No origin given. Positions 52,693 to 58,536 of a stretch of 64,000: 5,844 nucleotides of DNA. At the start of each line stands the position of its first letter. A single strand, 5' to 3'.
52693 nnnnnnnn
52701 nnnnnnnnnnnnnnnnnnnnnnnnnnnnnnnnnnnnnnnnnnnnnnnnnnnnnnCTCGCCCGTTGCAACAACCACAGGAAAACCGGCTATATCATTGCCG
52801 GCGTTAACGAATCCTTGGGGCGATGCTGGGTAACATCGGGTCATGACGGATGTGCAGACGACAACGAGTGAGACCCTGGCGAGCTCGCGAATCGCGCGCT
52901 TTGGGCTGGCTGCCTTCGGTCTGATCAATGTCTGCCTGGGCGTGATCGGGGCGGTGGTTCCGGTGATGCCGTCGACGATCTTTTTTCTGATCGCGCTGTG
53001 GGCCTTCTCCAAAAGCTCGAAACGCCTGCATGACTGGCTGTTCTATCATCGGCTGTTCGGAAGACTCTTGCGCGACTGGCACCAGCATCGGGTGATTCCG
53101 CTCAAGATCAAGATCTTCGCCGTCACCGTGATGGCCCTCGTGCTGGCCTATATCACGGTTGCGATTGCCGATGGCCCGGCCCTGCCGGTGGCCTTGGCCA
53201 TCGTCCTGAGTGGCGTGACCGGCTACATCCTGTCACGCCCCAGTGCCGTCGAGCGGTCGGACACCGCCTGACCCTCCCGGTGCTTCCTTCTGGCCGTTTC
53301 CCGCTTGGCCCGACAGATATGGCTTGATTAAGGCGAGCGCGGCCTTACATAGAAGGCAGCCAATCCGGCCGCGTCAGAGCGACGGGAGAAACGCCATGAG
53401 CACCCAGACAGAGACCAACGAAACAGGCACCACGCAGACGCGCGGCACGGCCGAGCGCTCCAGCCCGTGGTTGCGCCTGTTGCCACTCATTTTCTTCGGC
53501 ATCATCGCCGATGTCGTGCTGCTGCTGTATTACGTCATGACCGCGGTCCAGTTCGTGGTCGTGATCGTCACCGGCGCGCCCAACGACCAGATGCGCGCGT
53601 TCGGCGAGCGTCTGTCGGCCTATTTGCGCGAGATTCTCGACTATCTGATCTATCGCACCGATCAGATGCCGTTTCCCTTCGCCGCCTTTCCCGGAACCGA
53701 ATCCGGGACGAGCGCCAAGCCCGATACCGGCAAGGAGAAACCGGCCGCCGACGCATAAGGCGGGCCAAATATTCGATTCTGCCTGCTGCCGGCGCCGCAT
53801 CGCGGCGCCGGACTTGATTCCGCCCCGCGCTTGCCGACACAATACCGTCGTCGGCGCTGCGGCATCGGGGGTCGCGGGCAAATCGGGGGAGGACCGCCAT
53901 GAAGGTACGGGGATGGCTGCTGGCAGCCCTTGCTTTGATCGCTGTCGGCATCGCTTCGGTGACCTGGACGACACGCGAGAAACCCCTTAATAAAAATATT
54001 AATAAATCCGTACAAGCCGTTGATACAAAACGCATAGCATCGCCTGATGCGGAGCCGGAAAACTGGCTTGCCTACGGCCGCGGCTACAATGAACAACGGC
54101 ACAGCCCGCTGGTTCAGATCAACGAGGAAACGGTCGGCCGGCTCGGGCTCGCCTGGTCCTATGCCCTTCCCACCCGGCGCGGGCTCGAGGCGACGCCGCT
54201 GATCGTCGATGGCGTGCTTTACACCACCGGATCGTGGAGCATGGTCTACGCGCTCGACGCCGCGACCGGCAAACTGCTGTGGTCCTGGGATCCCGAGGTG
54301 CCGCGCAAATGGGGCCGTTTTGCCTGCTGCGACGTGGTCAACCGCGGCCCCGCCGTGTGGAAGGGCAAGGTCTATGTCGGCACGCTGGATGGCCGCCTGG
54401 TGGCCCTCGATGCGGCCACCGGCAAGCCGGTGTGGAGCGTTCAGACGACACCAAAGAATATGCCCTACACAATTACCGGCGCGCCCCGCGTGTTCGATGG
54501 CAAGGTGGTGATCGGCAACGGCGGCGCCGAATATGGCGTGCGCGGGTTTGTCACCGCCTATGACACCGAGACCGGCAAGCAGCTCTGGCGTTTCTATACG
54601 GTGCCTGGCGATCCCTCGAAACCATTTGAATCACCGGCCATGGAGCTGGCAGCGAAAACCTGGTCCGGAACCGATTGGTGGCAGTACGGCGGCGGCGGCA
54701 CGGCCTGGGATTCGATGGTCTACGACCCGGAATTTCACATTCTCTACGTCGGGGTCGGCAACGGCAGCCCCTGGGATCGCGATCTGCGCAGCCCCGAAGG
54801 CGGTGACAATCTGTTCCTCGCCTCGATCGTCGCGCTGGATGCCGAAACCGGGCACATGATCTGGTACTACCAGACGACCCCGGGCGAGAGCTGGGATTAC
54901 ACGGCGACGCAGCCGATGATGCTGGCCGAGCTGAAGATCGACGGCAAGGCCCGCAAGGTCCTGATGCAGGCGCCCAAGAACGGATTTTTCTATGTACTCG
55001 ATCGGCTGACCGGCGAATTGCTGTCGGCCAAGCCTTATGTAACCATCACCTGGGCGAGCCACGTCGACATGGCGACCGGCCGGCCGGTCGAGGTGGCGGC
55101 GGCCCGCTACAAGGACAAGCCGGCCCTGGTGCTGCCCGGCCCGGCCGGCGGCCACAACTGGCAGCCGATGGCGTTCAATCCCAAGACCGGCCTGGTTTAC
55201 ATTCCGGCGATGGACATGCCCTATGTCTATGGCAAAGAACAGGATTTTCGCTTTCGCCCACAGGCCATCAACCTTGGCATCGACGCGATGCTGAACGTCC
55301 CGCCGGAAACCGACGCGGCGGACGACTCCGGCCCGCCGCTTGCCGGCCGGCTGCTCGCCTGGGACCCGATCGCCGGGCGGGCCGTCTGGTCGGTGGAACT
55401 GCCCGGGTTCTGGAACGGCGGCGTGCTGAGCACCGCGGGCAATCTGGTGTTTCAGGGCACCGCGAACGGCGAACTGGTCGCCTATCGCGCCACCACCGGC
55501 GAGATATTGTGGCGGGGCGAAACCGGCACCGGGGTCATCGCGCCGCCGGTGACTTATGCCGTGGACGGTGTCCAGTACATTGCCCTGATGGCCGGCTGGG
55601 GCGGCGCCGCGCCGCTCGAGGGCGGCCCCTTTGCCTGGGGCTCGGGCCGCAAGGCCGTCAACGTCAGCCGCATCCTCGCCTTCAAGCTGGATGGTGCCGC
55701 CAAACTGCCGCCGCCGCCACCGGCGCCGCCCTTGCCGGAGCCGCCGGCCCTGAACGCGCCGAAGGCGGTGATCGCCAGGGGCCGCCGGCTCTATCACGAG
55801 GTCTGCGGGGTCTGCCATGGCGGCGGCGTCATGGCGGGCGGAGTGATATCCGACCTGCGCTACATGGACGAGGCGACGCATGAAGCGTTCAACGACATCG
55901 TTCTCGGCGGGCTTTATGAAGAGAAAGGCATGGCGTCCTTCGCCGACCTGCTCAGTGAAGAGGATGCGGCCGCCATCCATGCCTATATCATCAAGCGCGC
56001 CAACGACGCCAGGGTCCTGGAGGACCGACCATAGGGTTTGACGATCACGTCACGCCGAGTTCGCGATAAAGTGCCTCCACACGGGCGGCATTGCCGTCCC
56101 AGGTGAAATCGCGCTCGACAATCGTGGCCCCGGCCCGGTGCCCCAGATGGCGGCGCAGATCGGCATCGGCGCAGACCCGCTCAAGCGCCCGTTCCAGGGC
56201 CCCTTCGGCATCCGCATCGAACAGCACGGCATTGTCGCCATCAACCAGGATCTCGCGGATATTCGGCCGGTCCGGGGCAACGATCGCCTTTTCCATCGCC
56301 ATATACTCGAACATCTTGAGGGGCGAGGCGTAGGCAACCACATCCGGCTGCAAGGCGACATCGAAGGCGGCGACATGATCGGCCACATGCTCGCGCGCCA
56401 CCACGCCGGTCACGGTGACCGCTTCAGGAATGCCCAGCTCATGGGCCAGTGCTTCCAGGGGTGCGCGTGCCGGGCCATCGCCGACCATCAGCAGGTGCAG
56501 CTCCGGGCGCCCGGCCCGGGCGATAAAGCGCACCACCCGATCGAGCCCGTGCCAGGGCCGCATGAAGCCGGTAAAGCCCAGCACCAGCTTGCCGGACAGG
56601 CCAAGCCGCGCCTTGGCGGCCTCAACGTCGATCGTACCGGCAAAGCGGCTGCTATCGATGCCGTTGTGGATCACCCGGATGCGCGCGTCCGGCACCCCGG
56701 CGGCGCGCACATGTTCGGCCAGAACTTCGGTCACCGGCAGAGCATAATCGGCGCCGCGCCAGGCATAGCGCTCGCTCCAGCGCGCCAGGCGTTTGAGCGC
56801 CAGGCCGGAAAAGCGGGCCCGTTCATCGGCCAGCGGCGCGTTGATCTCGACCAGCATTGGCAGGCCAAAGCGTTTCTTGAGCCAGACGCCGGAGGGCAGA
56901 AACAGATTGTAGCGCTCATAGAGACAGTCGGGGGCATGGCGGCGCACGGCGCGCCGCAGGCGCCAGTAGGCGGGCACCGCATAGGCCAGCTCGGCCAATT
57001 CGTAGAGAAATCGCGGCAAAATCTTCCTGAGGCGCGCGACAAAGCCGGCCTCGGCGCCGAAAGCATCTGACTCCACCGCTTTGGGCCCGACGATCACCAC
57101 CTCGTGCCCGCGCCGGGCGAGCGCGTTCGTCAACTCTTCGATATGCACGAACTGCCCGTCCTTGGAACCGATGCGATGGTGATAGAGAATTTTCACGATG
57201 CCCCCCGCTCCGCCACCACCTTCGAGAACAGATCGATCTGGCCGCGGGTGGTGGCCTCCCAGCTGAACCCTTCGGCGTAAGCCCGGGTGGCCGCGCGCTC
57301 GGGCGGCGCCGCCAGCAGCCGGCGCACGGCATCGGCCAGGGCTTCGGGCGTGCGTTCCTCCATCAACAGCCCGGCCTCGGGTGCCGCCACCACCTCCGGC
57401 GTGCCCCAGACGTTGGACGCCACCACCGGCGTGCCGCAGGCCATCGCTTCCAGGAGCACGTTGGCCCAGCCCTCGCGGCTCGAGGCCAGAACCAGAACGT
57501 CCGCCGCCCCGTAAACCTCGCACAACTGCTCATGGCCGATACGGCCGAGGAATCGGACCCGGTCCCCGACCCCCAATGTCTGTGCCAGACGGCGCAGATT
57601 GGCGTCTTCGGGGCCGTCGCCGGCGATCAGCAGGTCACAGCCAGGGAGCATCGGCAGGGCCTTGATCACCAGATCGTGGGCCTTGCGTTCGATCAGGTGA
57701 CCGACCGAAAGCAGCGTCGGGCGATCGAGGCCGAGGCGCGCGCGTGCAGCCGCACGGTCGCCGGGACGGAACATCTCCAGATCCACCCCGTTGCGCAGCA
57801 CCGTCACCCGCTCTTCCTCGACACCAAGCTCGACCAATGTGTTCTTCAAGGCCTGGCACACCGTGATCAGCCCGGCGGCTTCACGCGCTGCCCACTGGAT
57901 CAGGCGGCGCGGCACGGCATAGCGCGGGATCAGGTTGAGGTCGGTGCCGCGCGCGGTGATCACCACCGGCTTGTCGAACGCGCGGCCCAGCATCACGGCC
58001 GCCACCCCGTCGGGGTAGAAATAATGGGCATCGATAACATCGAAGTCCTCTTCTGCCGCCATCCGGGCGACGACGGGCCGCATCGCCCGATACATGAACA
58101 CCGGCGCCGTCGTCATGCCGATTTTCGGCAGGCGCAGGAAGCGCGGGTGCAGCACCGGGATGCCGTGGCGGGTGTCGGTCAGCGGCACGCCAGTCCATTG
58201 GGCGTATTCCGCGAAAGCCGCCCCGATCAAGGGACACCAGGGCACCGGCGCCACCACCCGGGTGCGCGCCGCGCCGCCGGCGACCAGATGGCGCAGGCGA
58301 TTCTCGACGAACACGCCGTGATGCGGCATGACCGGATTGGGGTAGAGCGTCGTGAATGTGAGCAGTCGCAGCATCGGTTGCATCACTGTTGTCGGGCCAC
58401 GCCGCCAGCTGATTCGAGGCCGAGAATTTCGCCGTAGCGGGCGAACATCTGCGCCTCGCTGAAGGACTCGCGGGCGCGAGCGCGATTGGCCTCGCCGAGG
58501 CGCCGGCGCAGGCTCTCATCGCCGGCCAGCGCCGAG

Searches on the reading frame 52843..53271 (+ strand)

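Call 21: search_protein_families(library=pfam, proteins=[window:52843-53271:+], max_evalue=0.001)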
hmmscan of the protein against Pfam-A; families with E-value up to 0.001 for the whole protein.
window:52843-53271:+ (142 aa): 1 family
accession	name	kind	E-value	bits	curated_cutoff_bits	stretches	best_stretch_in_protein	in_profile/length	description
PF04304.18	DUF454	-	2.9e-32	111.5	35.1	1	22-133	4-114/115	Protein of unknown function (DUF454)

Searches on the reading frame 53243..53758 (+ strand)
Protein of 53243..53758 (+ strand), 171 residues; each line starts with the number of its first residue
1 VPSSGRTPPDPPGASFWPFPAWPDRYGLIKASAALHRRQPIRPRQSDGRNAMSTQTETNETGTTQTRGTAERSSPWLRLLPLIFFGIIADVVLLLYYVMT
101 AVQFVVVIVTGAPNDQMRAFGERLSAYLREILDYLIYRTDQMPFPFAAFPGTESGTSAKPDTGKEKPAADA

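Call 21: search_protein_families(library=pfam, proteins=[window:53243-53758:+], max_evalue=0.001)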
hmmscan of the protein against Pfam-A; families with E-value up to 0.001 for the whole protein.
window:53243-53758:+ (171 aa): 1 family
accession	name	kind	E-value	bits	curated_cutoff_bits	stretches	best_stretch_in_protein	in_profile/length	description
PF14333.11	DUF4389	-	2.8e-20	72.4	25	1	73-147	2-76/76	Domain of unknown function (DUF4389)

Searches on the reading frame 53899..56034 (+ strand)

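Call 63: search_protein_families(library=pfam, proteins=[window:53899-56034:+], max_evalue=0.00001)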
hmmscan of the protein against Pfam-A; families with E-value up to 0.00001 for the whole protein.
window:53899-56034:+ (711 aa): 4 families
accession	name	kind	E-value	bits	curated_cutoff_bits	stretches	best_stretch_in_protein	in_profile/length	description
PF01011.28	PQQ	-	1.1e-77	262.6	26.7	2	56-374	1-334/595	Glucose/ethanol/alcohol dehydrogenase, beta-propeller domain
PF13360.13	PQQ_2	-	1.8e-28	100.2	27.6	2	86-231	17-143/233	Outer membrane protein assembly factor BamB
PF13570.13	Beta-prop_ACSF4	-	2.3e-16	60.6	133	1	94-246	91-220/329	Beta-alanine-activating enzyme, beta-propeller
PF13442.11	Cytochrome_CBB3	-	4.4e-10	40.2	27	1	625-697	3-68/68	Cytochrome C oxidase, cbb3-type, subunit III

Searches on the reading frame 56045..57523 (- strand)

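Call 3: search_protein_families(library=pfam, proteins=[window:56045-57523:-], max_evalue=1)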
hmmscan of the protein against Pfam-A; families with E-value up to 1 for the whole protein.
window:56045-57523:- (492 aa): 5 families
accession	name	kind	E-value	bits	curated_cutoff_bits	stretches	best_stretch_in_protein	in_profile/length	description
PF13439.12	Glyco_transf_4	-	2.9e-23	83.2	28.5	1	123-293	3-170/170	Glycosyltransferase Family 4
PF13579.12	Glyco_trans_4_4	-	2.1e-22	80.6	29.7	1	125-288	4-158/158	Glycosyl transferase 4-like domain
PF13692.12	Glyco_trans_1_4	-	1.6e-20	74.3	27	1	314-453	3-142/142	Glycosyl transferases group 1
PF00534.26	Glycos_transf_1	-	2.7e-19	69.8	26.4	1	304-464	6-169/172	Glycosyl transferases group 1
PF13524.12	Glyco_trans_1_2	-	2.3e-08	34.5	25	1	340-482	13-142/144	Glycosyl transferase-like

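Call 4: search_protein_families(library=ncbifam, proteins=[window:56045-57523:-], max_evalue=1)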
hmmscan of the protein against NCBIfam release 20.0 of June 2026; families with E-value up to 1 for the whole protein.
window:56045-57523:- (492 aa): 25 families
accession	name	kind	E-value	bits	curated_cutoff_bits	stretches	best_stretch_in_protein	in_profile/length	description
TIGR04063.1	stp3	hypoth_equivalog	3.6e-37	128.2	442.05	1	187-489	82-395/397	TIGR04063 family PEP-CTERM/XrtA system glycosyltransferase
TIGR03088.1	stp2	hypoth_equivalog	6.9e-18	64.8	409.05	1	262-488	141-372/374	TIGR03088 family PEP-CTERM/XrtA system glycosyltransferase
TIGR03999.1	thiol_BshA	equivalog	5.3e-16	58.5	273.7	1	253-489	140-373/375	N-acetyl-alpha-D-glucosaminyl L-malate synthase BshA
NF041876.1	EPS_EpsE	equivalog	6.6e-15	55.2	400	1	252-479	156-386/389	exopolysaccharide biosynthesis GT4 family glycosyltransferase EpsE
TIGR03087.1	stp1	hypoth_equivalog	1.9e-14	53.7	316.65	1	250-486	165-394/397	TIGR03087 family PEP-CTERM/XrtA system glycosyltransferase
TIGR04047.1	MSMEG_0565_glyc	hypoth_equivalog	5e-14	52.2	259.85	1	245-487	127-372/373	MSMEG_0565 family glycosyltransferase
NF007640.0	PRK10307.1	subfamily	1.1e-13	50.9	276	1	241-465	155-384/411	WcaI family glycosyltransferase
TIGR03449.1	mycothiol_MshA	equivalog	1.4e-13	50.6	462.5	1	268-489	176-403/406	D-inositol-3-phosphate glycosyltransferase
TIGR02149.1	glgA_Coryne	subfamily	5.3e-13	48.9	302.4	1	245-488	132-389/391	glycogen synthase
NF047676.1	TeichurnBiosyTuaH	equivalog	3.6e-08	32.7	550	1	256-423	157-325/384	teichuronic acid biosynthesis protein TuaH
NF050063.1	ProtGlycPglJ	equivalog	5.7e-07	29.1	500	1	329-469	211-348/363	N-acetylgalactosamine-N,N'-diacetylbacillosaminyl-diphospho-undecaprenol 4-alpha-N-acetylgalactosaminyltransferase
NF049988.1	MGlcDAGSynMgs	equivalog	6.3e-07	29.1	400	1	340-489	243-387/398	alpha-monoglucosyldiacylglycerol synthase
NF038298.1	EPS_HpsO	equivalog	9.4e-07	27.9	575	1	269-487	158-385/388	hormogonium polysaccharide biosynthesis glycosyltransferase HpsO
NF038229.1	Glyco4_Geo_Pelo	equivalog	1e-06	28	400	1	255-489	107-336/338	GPMC system family 4 glycosyltransferase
NF047684.1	TeichurnBiosyTuaC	equivalog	1.2e-06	27.8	550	1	256-488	163-388/391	teichuronic acid biosynthesis protein TuaC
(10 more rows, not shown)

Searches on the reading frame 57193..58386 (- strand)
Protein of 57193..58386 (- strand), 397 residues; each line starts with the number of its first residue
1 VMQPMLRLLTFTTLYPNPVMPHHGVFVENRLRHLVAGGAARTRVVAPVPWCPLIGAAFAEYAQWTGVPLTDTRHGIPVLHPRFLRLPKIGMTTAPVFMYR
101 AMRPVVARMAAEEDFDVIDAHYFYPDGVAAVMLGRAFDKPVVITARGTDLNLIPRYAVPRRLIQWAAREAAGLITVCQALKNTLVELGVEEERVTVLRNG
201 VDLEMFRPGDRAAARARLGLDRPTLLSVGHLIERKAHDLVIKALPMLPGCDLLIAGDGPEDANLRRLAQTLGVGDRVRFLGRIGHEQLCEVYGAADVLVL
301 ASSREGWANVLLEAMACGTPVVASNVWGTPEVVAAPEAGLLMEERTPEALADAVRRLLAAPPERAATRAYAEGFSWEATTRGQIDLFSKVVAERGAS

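Call 3: search_protein_families(library=pfam, proteins=[window:57193-58386:-], max_evalue=1)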
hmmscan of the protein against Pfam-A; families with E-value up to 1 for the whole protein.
window:57193-58386:- (397 aa): 7 families
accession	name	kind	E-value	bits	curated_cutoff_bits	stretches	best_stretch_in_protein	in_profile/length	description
PF00534.26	Glycos_transf_1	-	8.5e-42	143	26.4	1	220-372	13-170/172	Glycosyl transferases group 1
PF13692.12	Glyco_trans_1_4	-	2.9e-36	125.3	27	1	222-359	1-141/142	Glycosyl transferases group 1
PF13439.12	Glyco_transf_4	-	9.5e-20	71.7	28.5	1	101-204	59-169/170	Glycosyltransferase Family 4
PF13579.12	Glyco_trans_4_4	-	6.6e-13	49.7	29.7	1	29-200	5-158/158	Glycosyl transferase 4-like domain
PF13524.12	Glyco_trans_1_2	-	6.5e-10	39.6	25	1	240-369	5-123/144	Glycosyl transferase-like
PF20706.3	GT4-conflict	-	0.00012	21.6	26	1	175-361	152-358/385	Family 4 Glycosyltransferase in conflict systems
PF13477.12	Glyco_trans_4_2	-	0.0066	17.1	23.4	1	102-171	63-133/139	Glycosyl transferase 4-like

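Call 4: search_protein_families(library=ncbifam, proteins=[window:57193-58386:-], max_evalue=1)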
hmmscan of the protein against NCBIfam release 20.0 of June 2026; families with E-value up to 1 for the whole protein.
window:57193-58386:- (397 aa): 44 families (the best 25 are shown)
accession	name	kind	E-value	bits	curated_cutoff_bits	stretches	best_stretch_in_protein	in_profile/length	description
NF047684.1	TeichurnBiosyTuaC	equivalog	1.7e-41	142.5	550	1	7-359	2-353/391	teichuronic acid biosynthesis protein TuaC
TIGR03449.1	mycothiol_MshA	equivalog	1.2e-40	139.6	462.5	1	169-391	164-404/406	D-inositol-3-phosphate glycosyltransferase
TIGR04063.1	stp3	hypoth_equivalog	1.3e-38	132.9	442.05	1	100-375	78-375/397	TIGR04063 family PEP-CTERM/XrtA system glycosyltransferase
TIGR03999.1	thiol_BshA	equivalog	1.7e-36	125.9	273.7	1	106-363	76-341/375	N-acetyl-alpha-D-glucosaminyl L-malate synthase BshA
TIGR03088.1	stp2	hypoth_equivalog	2.3e-29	102.6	409.05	1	173-389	140-372/374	TIGR03088 family PEP-CTERM/XrtA system glycosyltransferase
NF041876.1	EPS_EpsE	equivalog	4.8e-28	98.5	400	1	186-367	179-368/389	exopolysaccharide biosynthesis GT4 family glycosyltransferase EpsE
TIGR02149.1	glgA_Coryne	subfamily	2.5e-27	96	302.4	1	110-391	79-391/391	glycogen synthase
TIGR04047.1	MSMEG_0565_glyc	hypoth_equivalog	1.6e-25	90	259.85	1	164-387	133-371/373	MSMEG_0565 family glycosyltransferase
NF038229.1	Glyco4_Geo_Pelo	equivalog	1.8e-24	86.4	400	1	86-366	27-307/338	GPMC system family 4 glycosyltransferase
NF053787.1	GlcN_PG_synth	equivalog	2.9e-22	79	480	1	111-390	79-359/361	N-acetylglucosaminyl phosphatidylglycerol synthase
NF050063.1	ProtGlycPglJ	equivalog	5e-20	72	500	1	173-362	148-334/363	N-acetylgalactosamine-N,N'-diacetylbacillosaminyl-diphospho-undecaprenol 4-alpha-N-acetylgalactosaminyltransferase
NF041010.1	glycosy_Agl16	equivalog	1.1e-19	70.5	575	1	133-359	99-317/352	glycosylation protein Agl16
TIGR04157.1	glyco_rSAM_CFB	subfamily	7.7e-18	64.7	400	1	172-339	172-345/406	TIGR04157 family glycosyltransferase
NF046085.1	XrtY_assoc_Gly1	equivalog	7.9e-17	61.2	400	1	128-371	113-360/387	XrtY-associated glycosyltransferase XYAG1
NF038298.1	EPS_HpsO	equivalog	1.6e-16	60.1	575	1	163-363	140-355/388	hormogonium polysaccharide biosynthesis glycosyltransferase HpsO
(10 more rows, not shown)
